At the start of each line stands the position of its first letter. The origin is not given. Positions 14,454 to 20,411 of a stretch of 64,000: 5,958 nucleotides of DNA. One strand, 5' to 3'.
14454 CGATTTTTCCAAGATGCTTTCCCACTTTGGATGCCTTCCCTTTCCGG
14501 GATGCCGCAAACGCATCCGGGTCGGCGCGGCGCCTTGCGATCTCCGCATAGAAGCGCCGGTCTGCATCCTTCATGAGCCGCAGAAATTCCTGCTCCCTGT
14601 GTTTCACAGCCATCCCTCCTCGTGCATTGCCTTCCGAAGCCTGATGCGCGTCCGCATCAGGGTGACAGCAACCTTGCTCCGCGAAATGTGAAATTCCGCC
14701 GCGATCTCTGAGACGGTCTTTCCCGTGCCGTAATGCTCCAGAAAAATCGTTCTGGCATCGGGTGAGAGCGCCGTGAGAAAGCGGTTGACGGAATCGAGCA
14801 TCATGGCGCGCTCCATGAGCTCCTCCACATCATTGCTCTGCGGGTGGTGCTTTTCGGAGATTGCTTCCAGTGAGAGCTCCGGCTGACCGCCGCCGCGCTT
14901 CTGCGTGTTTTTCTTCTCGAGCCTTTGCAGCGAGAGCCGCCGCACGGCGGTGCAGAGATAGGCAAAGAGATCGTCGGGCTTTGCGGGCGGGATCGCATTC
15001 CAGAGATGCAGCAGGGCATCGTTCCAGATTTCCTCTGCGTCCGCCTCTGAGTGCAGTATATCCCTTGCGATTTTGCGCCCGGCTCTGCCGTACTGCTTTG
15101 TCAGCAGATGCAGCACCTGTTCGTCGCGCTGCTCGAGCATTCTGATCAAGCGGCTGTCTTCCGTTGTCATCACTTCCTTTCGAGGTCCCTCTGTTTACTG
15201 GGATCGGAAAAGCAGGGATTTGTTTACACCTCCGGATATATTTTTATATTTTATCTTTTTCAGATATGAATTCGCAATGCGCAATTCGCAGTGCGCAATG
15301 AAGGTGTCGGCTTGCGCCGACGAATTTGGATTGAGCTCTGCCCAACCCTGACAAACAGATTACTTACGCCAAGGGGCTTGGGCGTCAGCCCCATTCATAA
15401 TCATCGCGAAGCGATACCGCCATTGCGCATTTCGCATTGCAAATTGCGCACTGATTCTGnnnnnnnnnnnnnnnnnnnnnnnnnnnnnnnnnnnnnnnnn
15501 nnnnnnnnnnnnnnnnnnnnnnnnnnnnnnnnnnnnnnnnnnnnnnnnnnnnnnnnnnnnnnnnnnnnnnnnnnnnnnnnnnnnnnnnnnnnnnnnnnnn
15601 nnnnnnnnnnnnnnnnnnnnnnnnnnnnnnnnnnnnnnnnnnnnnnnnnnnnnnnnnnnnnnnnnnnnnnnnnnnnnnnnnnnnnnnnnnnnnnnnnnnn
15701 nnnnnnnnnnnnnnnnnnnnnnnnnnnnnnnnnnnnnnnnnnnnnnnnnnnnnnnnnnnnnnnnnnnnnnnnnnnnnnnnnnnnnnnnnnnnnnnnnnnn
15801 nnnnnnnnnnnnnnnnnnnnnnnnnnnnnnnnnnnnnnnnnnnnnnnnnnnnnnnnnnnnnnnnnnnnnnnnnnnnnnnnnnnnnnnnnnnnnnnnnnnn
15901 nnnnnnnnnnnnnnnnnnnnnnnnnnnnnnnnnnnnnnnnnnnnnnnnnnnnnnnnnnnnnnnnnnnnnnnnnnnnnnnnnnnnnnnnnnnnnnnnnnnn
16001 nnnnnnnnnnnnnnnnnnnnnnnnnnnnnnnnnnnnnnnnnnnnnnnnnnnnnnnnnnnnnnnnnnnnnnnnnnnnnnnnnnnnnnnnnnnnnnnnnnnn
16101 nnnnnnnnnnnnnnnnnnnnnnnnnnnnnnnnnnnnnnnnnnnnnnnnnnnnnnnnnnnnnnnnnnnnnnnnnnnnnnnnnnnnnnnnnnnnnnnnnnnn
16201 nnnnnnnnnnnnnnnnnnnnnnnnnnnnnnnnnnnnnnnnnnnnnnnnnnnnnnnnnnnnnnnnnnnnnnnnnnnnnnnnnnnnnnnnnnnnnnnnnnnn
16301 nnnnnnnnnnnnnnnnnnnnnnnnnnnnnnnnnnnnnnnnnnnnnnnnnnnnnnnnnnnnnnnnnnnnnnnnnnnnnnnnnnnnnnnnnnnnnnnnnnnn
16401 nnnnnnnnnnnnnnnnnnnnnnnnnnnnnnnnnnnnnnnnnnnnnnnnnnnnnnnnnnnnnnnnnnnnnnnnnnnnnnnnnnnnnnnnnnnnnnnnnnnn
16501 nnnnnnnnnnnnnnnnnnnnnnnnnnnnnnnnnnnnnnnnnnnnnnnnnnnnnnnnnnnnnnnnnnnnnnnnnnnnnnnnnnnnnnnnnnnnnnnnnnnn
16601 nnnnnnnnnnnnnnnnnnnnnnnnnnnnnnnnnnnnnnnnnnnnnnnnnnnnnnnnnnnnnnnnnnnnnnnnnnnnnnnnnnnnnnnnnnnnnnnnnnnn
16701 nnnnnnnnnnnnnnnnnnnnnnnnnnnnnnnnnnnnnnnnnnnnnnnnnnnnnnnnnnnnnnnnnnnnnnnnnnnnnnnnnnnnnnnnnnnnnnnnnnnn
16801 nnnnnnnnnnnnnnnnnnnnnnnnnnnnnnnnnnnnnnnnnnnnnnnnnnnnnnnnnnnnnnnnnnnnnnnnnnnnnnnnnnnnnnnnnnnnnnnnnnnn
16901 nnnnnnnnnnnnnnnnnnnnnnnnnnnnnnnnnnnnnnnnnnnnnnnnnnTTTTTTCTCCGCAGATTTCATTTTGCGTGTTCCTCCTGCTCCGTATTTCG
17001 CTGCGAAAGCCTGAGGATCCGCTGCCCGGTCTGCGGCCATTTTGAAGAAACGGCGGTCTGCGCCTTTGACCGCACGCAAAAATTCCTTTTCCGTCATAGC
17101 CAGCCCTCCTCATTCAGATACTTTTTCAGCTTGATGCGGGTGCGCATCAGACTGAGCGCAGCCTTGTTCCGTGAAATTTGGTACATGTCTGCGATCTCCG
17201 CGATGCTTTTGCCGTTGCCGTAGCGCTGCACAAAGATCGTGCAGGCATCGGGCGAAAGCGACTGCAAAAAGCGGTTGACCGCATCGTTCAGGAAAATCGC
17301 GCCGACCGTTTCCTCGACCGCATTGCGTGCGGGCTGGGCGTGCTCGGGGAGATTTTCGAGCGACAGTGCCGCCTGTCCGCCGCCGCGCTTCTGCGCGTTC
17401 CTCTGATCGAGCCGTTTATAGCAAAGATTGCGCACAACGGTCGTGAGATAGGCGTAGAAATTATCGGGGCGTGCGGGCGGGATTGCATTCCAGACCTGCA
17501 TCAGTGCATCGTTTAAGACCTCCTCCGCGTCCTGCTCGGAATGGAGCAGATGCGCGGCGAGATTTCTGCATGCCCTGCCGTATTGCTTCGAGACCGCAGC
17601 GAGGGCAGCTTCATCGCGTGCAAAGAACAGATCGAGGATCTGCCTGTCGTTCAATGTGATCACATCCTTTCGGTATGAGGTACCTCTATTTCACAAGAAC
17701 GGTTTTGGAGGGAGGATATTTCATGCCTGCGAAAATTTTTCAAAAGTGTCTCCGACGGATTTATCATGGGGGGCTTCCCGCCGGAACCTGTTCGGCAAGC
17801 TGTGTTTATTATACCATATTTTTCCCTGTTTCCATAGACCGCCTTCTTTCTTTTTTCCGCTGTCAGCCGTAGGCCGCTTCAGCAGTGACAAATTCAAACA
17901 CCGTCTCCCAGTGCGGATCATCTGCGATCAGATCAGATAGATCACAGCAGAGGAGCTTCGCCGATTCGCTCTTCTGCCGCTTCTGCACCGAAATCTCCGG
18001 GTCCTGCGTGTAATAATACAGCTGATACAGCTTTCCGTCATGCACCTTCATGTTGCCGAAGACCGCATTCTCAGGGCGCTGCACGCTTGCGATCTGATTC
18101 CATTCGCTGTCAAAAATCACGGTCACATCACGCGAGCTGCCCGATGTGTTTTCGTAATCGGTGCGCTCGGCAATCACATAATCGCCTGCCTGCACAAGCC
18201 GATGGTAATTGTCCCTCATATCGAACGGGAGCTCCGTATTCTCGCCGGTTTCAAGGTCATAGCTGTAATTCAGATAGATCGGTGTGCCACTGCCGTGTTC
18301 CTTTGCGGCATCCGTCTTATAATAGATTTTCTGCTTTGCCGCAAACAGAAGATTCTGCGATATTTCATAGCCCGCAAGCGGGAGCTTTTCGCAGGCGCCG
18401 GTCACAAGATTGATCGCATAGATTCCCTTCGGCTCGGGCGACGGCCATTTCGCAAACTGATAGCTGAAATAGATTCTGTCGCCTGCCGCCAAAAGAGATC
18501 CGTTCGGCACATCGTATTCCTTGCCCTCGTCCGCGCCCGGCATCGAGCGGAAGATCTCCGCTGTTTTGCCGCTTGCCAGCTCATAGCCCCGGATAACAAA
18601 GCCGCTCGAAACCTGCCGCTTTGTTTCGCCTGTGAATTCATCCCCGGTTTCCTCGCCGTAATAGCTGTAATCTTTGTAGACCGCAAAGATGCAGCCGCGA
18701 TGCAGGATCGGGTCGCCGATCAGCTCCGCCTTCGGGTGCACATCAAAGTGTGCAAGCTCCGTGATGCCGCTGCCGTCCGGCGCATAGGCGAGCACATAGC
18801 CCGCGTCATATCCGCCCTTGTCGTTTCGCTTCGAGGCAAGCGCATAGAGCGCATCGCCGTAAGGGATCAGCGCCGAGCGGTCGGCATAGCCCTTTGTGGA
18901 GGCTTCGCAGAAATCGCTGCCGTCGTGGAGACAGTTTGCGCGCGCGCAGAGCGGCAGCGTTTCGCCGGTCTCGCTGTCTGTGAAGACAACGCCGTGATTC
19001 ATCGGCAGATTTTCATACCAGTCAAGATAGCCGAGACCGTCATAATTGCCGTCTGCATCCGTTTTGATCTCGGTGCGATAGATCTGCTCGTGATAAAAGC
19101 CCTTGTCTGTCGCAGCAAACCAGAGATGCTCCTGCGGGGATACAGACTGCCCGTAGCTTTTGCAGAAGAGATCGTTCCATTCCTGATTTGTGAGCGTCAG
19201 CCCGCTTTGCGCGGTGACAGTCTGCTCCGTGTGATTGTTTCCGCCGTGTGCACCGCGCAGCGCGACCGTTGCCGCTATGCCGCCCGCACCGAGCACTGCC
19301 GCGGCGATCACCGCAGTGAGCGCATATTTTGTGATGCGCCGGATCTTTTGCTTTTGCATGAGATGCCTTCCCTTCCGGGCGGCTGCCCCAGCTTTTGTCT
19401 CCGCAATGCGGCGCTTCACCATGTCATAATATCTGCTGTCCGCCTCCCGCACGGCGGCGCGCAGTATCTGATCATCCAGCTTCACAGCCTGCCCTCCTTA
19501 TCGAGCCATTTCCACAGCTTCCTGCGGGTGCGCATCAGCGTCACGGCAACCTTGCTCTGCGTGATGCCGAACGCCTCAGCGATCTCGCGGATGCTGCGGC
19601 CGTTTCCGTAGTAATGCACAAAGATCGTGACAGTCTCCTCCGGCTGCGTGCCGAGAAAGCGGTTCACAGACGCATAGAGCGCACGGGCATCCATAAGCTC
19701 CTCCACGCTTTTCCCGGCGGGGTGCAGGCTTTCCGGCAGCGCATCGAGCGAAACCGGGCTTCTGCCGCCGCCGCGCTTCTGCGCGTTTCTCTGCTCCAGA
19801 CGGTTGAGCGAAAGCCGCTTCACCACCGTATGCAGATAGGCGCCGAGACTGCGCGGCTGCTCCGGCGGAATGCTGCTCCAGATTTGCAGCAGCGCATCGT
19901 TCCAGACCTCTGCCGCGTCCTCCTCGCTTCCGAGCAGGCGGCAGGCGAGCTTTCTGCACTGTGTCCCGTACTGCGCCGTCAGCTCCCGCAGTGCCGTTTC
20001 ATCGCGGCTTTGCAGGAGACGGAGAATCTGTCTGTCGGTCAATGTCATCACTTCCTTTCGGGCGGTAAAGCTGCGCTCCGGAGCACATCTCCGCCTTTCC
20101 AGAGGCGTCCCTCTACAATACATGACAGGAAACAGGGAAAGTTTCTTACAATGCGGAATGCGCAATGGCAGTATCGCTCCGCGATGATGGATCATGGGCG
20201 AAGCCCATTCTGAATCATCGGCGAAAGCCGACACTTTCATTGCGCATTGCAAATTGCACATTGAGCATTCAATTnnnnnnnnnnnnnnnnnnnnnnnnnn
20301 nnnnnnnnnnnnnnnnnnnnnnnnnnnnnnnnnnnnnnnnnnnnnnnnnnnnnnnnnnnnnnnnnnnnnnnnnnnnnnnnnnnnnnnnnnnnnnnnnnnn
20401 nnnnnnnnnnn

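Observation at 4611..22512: Tandem array of seven ECF sigma genes, each coupled to a paralogous single-pass membrane protein (eight paralogs): a candidate multi-channel extracytoplasmic sensing system with an unrecognised sensor domain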

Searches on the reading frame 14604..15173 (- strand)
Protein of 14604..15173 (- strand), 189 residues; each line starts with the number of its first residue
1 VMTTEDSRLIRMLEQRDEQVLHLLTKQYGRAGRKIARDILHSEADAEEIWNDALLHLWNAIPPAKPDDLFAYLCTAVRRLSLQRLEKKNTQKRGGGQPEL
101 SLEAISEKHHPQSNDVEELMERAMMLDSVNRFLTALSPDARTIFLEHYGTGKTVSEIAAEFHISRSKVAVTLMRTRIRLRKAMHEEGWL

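Call 4: search_protein_families(library=pfam, proteins=[window:14604-15173:-], max_evalue=0.01)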
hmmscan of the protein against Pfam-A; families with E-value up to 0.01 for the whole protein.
window:14604-15173:- (189 aa): 6 families
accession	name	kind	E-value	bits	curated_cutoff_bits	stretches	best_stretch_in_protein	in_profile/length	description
PF07638.17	Sigma70_ECF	-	6.7e-11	42.9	21.1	1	65-183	71-183/185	ECF sigma factor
PF08281.18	Sigma70_r4_2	-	3.7e-09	36.5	25.7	1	129-179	4-54/54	Sigma-70, region 4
PF04542.20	Sigma70_r2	-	3.5e-08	33.6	24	1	26-89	3-69/71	Sigma-70 region 2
PF04545.22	Sigma70_r4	-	2e-06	27.7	24.1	1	133-180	2-49/50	Sigma-70, region 4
PF06530.18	Phage_antitermQ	-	0.00086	19.7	26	0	123-175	50-102/118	Phage antitermination protein Q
PF13384.12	HTH_23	-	0.0073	16.5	24.6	0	141-169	7-35/50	Homeodomain-like domain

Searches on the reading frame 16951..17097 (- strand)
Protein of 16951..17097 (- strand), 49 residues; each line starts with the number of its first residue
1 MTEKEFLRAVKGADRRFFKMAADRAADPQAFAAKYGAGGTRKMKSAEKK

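Call 59: search_solved_structures(query=A5, max_evalue=10, show_alignments=3)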
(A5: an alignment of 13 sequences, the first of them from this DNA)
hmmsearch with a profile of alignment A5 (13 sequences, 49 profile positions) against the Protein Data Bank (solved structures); distinct sequences matched with E-value up to 10: 14.
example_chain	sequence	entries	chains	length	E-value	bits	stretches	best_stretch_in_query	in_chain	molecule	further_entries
9q3y_A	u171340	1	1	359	0.55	13.3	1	2-21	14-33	Glutamate receptor ionotropic, NMDA 1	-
9q3y_C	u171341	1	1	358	0.55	13.3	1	2-21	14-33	Glutamate receptor ionotropic, NMDA 1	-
3qel_A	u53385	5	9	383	0.56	13.3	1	2-21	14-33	NMDA glutamate receptor subunit | Glutamate receptor ionotropic, NMDA 1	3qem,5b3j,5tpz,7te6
3qek_A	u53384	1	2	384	0.56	13.2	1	2-21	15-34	NMDA glutamate receptor subunit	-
6e7r_A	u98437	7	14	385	0.56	13.2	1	2-21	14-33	Glutamate receptor ionotropic, NMDA 1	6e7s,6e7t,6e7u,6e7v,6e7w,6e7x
5tpw_A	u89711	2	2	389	0.57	13.2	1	2-21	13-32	NMDA glutamate receptor subunit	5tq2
5ewj_A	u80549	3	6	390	0.57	13.2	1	2-21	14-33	NMDA glutamate receptor subunit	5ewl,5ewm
5tq0_A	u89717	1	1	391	0.57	13.2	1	2-21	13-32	NMDA glutamate receptor subunit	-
8g18_A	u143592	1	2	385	0.62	13.1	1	2-21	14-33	Glutamate receptor ionotropic, NMDA 1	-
8ebt_J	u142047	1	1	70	0.81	12.7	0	4-15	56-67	Centrin-2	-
2a4j_A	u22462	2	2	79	0.9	12.6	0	4-15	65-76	Centrin 2 | Centrin-2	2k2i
1m39_A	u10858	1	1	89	1.3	12.1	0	4-15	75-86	Caltractin, isoform 1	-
5uow_A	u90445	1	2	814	1.3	12.1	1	2-21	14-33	N-methyl-D-aspartate receptor subunit NR1-8a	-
5up2_A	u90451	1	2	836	1.4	12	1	2-21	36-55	N-methyl-D-aspartate receptor subunit NR1-8a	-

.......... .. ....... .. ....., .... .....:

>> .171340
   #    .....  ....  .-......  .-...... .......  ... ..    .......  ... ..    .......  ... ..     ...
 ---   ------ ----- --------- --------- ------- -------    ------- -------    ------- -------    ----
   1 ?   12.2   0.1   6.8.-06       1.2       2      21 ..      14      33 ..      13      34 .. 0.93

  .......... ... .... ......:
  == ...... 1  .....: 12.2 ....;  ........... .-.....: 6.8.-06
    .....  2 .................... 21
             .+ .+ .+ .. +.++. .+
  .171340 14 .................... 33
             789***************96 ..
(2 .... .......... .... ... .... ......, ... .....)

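Call 60: search_protein_families(library=pfam, alignment_id=A5, max_evalue=10)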
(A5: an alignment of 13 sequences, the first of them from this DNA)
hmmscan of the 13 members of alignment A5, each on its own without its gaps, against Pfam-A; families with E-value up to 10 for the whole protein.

A. member 1, seq(49 aa): 0 families

B. families by the number of members that match (of 13 scanned): 4 families
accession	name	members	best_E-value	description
PF09374.15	PG_binding_3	2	0.0083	Predicted Peptidoglycan domain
PF08566.15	Pam17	2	0.053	Mitochondrial import protein Pam17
PF22175.2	Ogg-HhH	1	0.054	8-oxoguanine DNA glycosylase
PF13452.11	FAS1_DH_region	1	0.058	FAS1-like, dehydratase domain region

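Call 91: find_homologous_proteins(query=A5, max_evalue=0.01)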
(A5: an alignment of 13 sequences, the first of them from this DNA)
Query A5 (13 sequences): 376 candidates shared short words with the query, none scored E <= 0.01.

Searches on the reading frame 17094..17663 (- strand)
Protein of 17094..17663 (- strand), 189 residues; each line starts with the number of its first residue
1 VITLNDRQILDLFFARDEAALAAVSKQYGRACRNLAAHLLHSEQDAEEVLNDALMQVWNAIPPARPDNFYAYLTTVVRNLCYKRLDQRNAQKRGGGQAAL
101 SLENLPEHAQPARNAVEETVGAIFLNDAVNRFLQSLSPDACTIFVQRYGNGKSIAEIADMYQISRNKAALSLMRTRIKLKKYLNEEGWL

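Call 4: search_protein_families(library=pfam, proteins=[window:17094-17663:-], max_evalue=0.01)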
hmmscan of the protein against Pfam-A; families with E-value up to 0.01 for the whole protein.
window:17094-17663:- (189 aa): 4 families
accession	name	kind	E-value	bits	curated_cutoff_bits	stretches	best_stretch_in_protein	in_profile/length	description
PF04542.20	Sigma70_r2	-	6.7e-13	48.7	24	1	26-89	3-69/71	Sigma-70 region 2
PF07638.17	Sigma70_ECF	-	9.2e-10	39.1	21.1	1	65-181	71-181/185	ECF sigma factor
PF04545.22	Sigma70_r4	-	2.3e-06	27.5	24.1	1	133-165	2-34/50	Sigma-70, region 4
PF08281.18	Sigma70_r4_2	-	8.3e-06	25.8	25.7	1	128-179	3-54/54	Sigma-70, region 4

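Call 5: search_protein_families(library=ncbifam, proteins=[window:17094-17663:-], max_evalue=0.1)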
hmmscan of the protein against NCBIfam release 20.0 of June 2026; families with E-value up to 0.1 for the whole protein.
window:17094-17663:- (189 aa): 71 families (the best 25 are shown)
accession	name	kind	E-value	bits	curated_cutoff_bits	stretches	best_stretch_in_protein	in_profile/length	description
TIGR02937.1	sigma70-ECF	superfamily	6.3e-21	74.7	42.9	1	20-183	2-165/165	sigma-70 family RNA polymerase sigma factor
TIGR02985.1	Sig70_bacteroi1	subfamily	4.1e-19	69.4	126.4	1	26-182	8-161/162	RNA polymerase sigma-70 factor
NF058625.1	sigma_PG0214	equivalog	2.5e-15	56.6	130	1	34-185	19-163/170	GFO_1088 family ECF-type sigma factor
NF008888.0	PRK11922.1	equivalog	1.5e-14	54.2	204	1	3-185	14-198/231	RNA polymerase sigma factor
NF004113.0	PRK05602.1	equivalog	1.8e-13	50.6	208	1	5-186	31-204/211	RNA polymerase sigma factor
NF009176.0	PRK12524.1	equivalog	8.9e-12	45.2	264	1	3-166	10-167/196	RNA polymerase sigma factor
NF007227.0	PRK09645.1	subfamily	7.6e-11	42.2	202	1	16-165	10-152/177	sigma-70 family RNA polymerase sigma factor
TIGR02983.1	SigE-fam_strep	subfamily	2e-10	40.8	141.55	1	21-185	8-160/162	SigE family RNA polymerase sigma factor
TIGR02989.1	Sig-70_gvs1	subfamily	6.3e-10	39.2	124.55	1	21-180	3-155/158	RNA polymerase sigma-70 factor, Rhodopirellula/Verrucomicrobium family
NF009177.0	PRK12525.1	subfamily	1.5e-09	37.9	266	1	26-167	17-150/168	RNA polymerase sigma factor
NF007222.0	PRK09640.1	equivalog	2.6e-09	36.9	194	1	19-181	26-180/188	RNA polymerase sigma factor SigX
NF007225.0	PRK09643.1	equivalog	5.4e-09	36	190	1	5-184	13-183/204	RNA polymerase sigma factor SigM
NF009171.0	PRK12518.1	equivalog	1e-08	35.2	208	1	5-187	13-188/191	RNA polymerase sigma factor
NF009172.0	PRK12519.1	subfamily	1.4e-08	34.5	222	1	5-184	15-190/194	RNA polymerase sigma factor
TIGR02999.1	Sig-70_X6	subfamily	2.5e-08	34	126.15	1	10-183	8-182/183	ECF-type sigma factor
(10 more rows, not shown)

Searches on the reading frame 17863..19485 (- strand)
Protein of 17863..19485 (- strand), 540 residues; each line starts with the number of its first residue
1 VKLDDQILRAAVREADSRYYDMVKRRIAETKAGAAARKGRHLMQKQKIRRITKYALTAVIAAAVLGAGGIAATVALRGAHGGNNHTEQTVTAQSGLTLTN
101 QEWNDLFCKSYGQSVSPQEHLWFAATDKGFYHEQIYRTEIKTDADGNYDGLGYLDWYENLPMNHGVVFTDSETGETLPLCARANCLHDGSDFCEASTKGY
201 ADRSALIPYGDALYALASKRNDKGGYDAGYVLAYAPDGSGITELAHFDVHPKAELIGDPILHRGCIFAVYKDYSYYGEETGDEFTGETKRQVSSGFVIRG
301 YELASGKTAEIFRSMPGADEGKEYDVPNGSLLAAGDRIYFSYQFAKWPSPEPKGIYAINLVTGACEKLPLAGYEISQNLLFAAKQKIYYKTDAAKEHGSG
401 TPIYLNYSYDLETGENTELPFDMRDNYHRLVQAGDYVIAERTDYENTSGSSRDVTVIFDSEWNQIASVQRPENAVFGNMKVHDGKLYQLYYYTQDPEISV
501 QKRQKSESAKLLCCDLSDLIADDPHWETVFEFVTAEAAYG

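Call 3: search_protein_families(library=pfam, proteins=[window:17863-19485:-], max_evalue=1)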
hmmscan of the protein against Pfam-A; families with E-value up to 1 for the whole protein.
window:17863-19485:- (540 aa): 1 family
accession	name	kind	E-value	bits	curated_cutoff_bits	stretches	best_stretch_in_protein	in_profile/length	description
PF16248.10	DUF4905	-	0.046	14.1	29.6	1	335-364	52-80/83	Domain of unknown function (DUF4905)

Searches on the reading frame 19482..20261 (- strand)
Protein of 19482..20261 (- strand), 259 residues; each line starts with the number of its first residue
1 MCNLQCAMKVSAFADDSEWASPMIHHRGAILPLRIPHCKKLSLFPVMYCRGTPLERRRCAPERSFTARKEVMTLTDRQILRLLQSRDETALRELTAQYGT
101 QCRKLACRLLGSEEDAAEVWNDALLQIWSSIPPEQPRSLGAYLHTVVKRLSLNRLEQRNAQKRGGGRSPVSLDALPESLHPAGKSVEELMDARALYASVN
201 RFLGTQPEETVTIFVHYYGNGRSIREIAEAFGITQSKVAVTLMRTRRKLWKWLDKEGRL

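Call 4: search_protein_families(library=pfam, proteins=[window:19482-20261:-], max_evalue=0.01)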
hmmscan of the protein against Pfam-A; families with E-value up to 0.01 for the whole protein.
window:19482-20261:- (259 aa): 7 families
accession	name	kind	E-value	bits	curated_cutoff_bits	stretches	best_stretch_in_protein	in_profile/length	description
PF04542.20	Sigma70_r2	-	4.6e-09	36.4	24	1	96-159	3-69/71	Sigma-70 region 2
PF08281.18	Sigma70_r4_2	-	5.2e-08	32.9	25.7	1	207-249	12-54/54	Sigma-70, region 4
PF07638.17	Sigma70_ECF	-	3.9e-07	30.6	21.1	1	80-249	8-179/185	ECF sigma factor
PF04545.22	Sigma70_r4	-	0.00022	21.1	24.1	1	208-249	7-48/50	Sigma-70, region 4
PF13404.12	HTH_AsnC-type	-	0.00037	20.7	27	0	72-94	1-23/42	AsnC-type helix-turn-helix domain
PF13412.12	HTH_24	-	0.00076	19.4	21.9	0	73-95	2-24/48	Winged helix-turn-helix DNA-binding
PF13518.12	HTH_28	-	0.0032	18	25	0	220-239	11-30/52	Helix-turn-helix domain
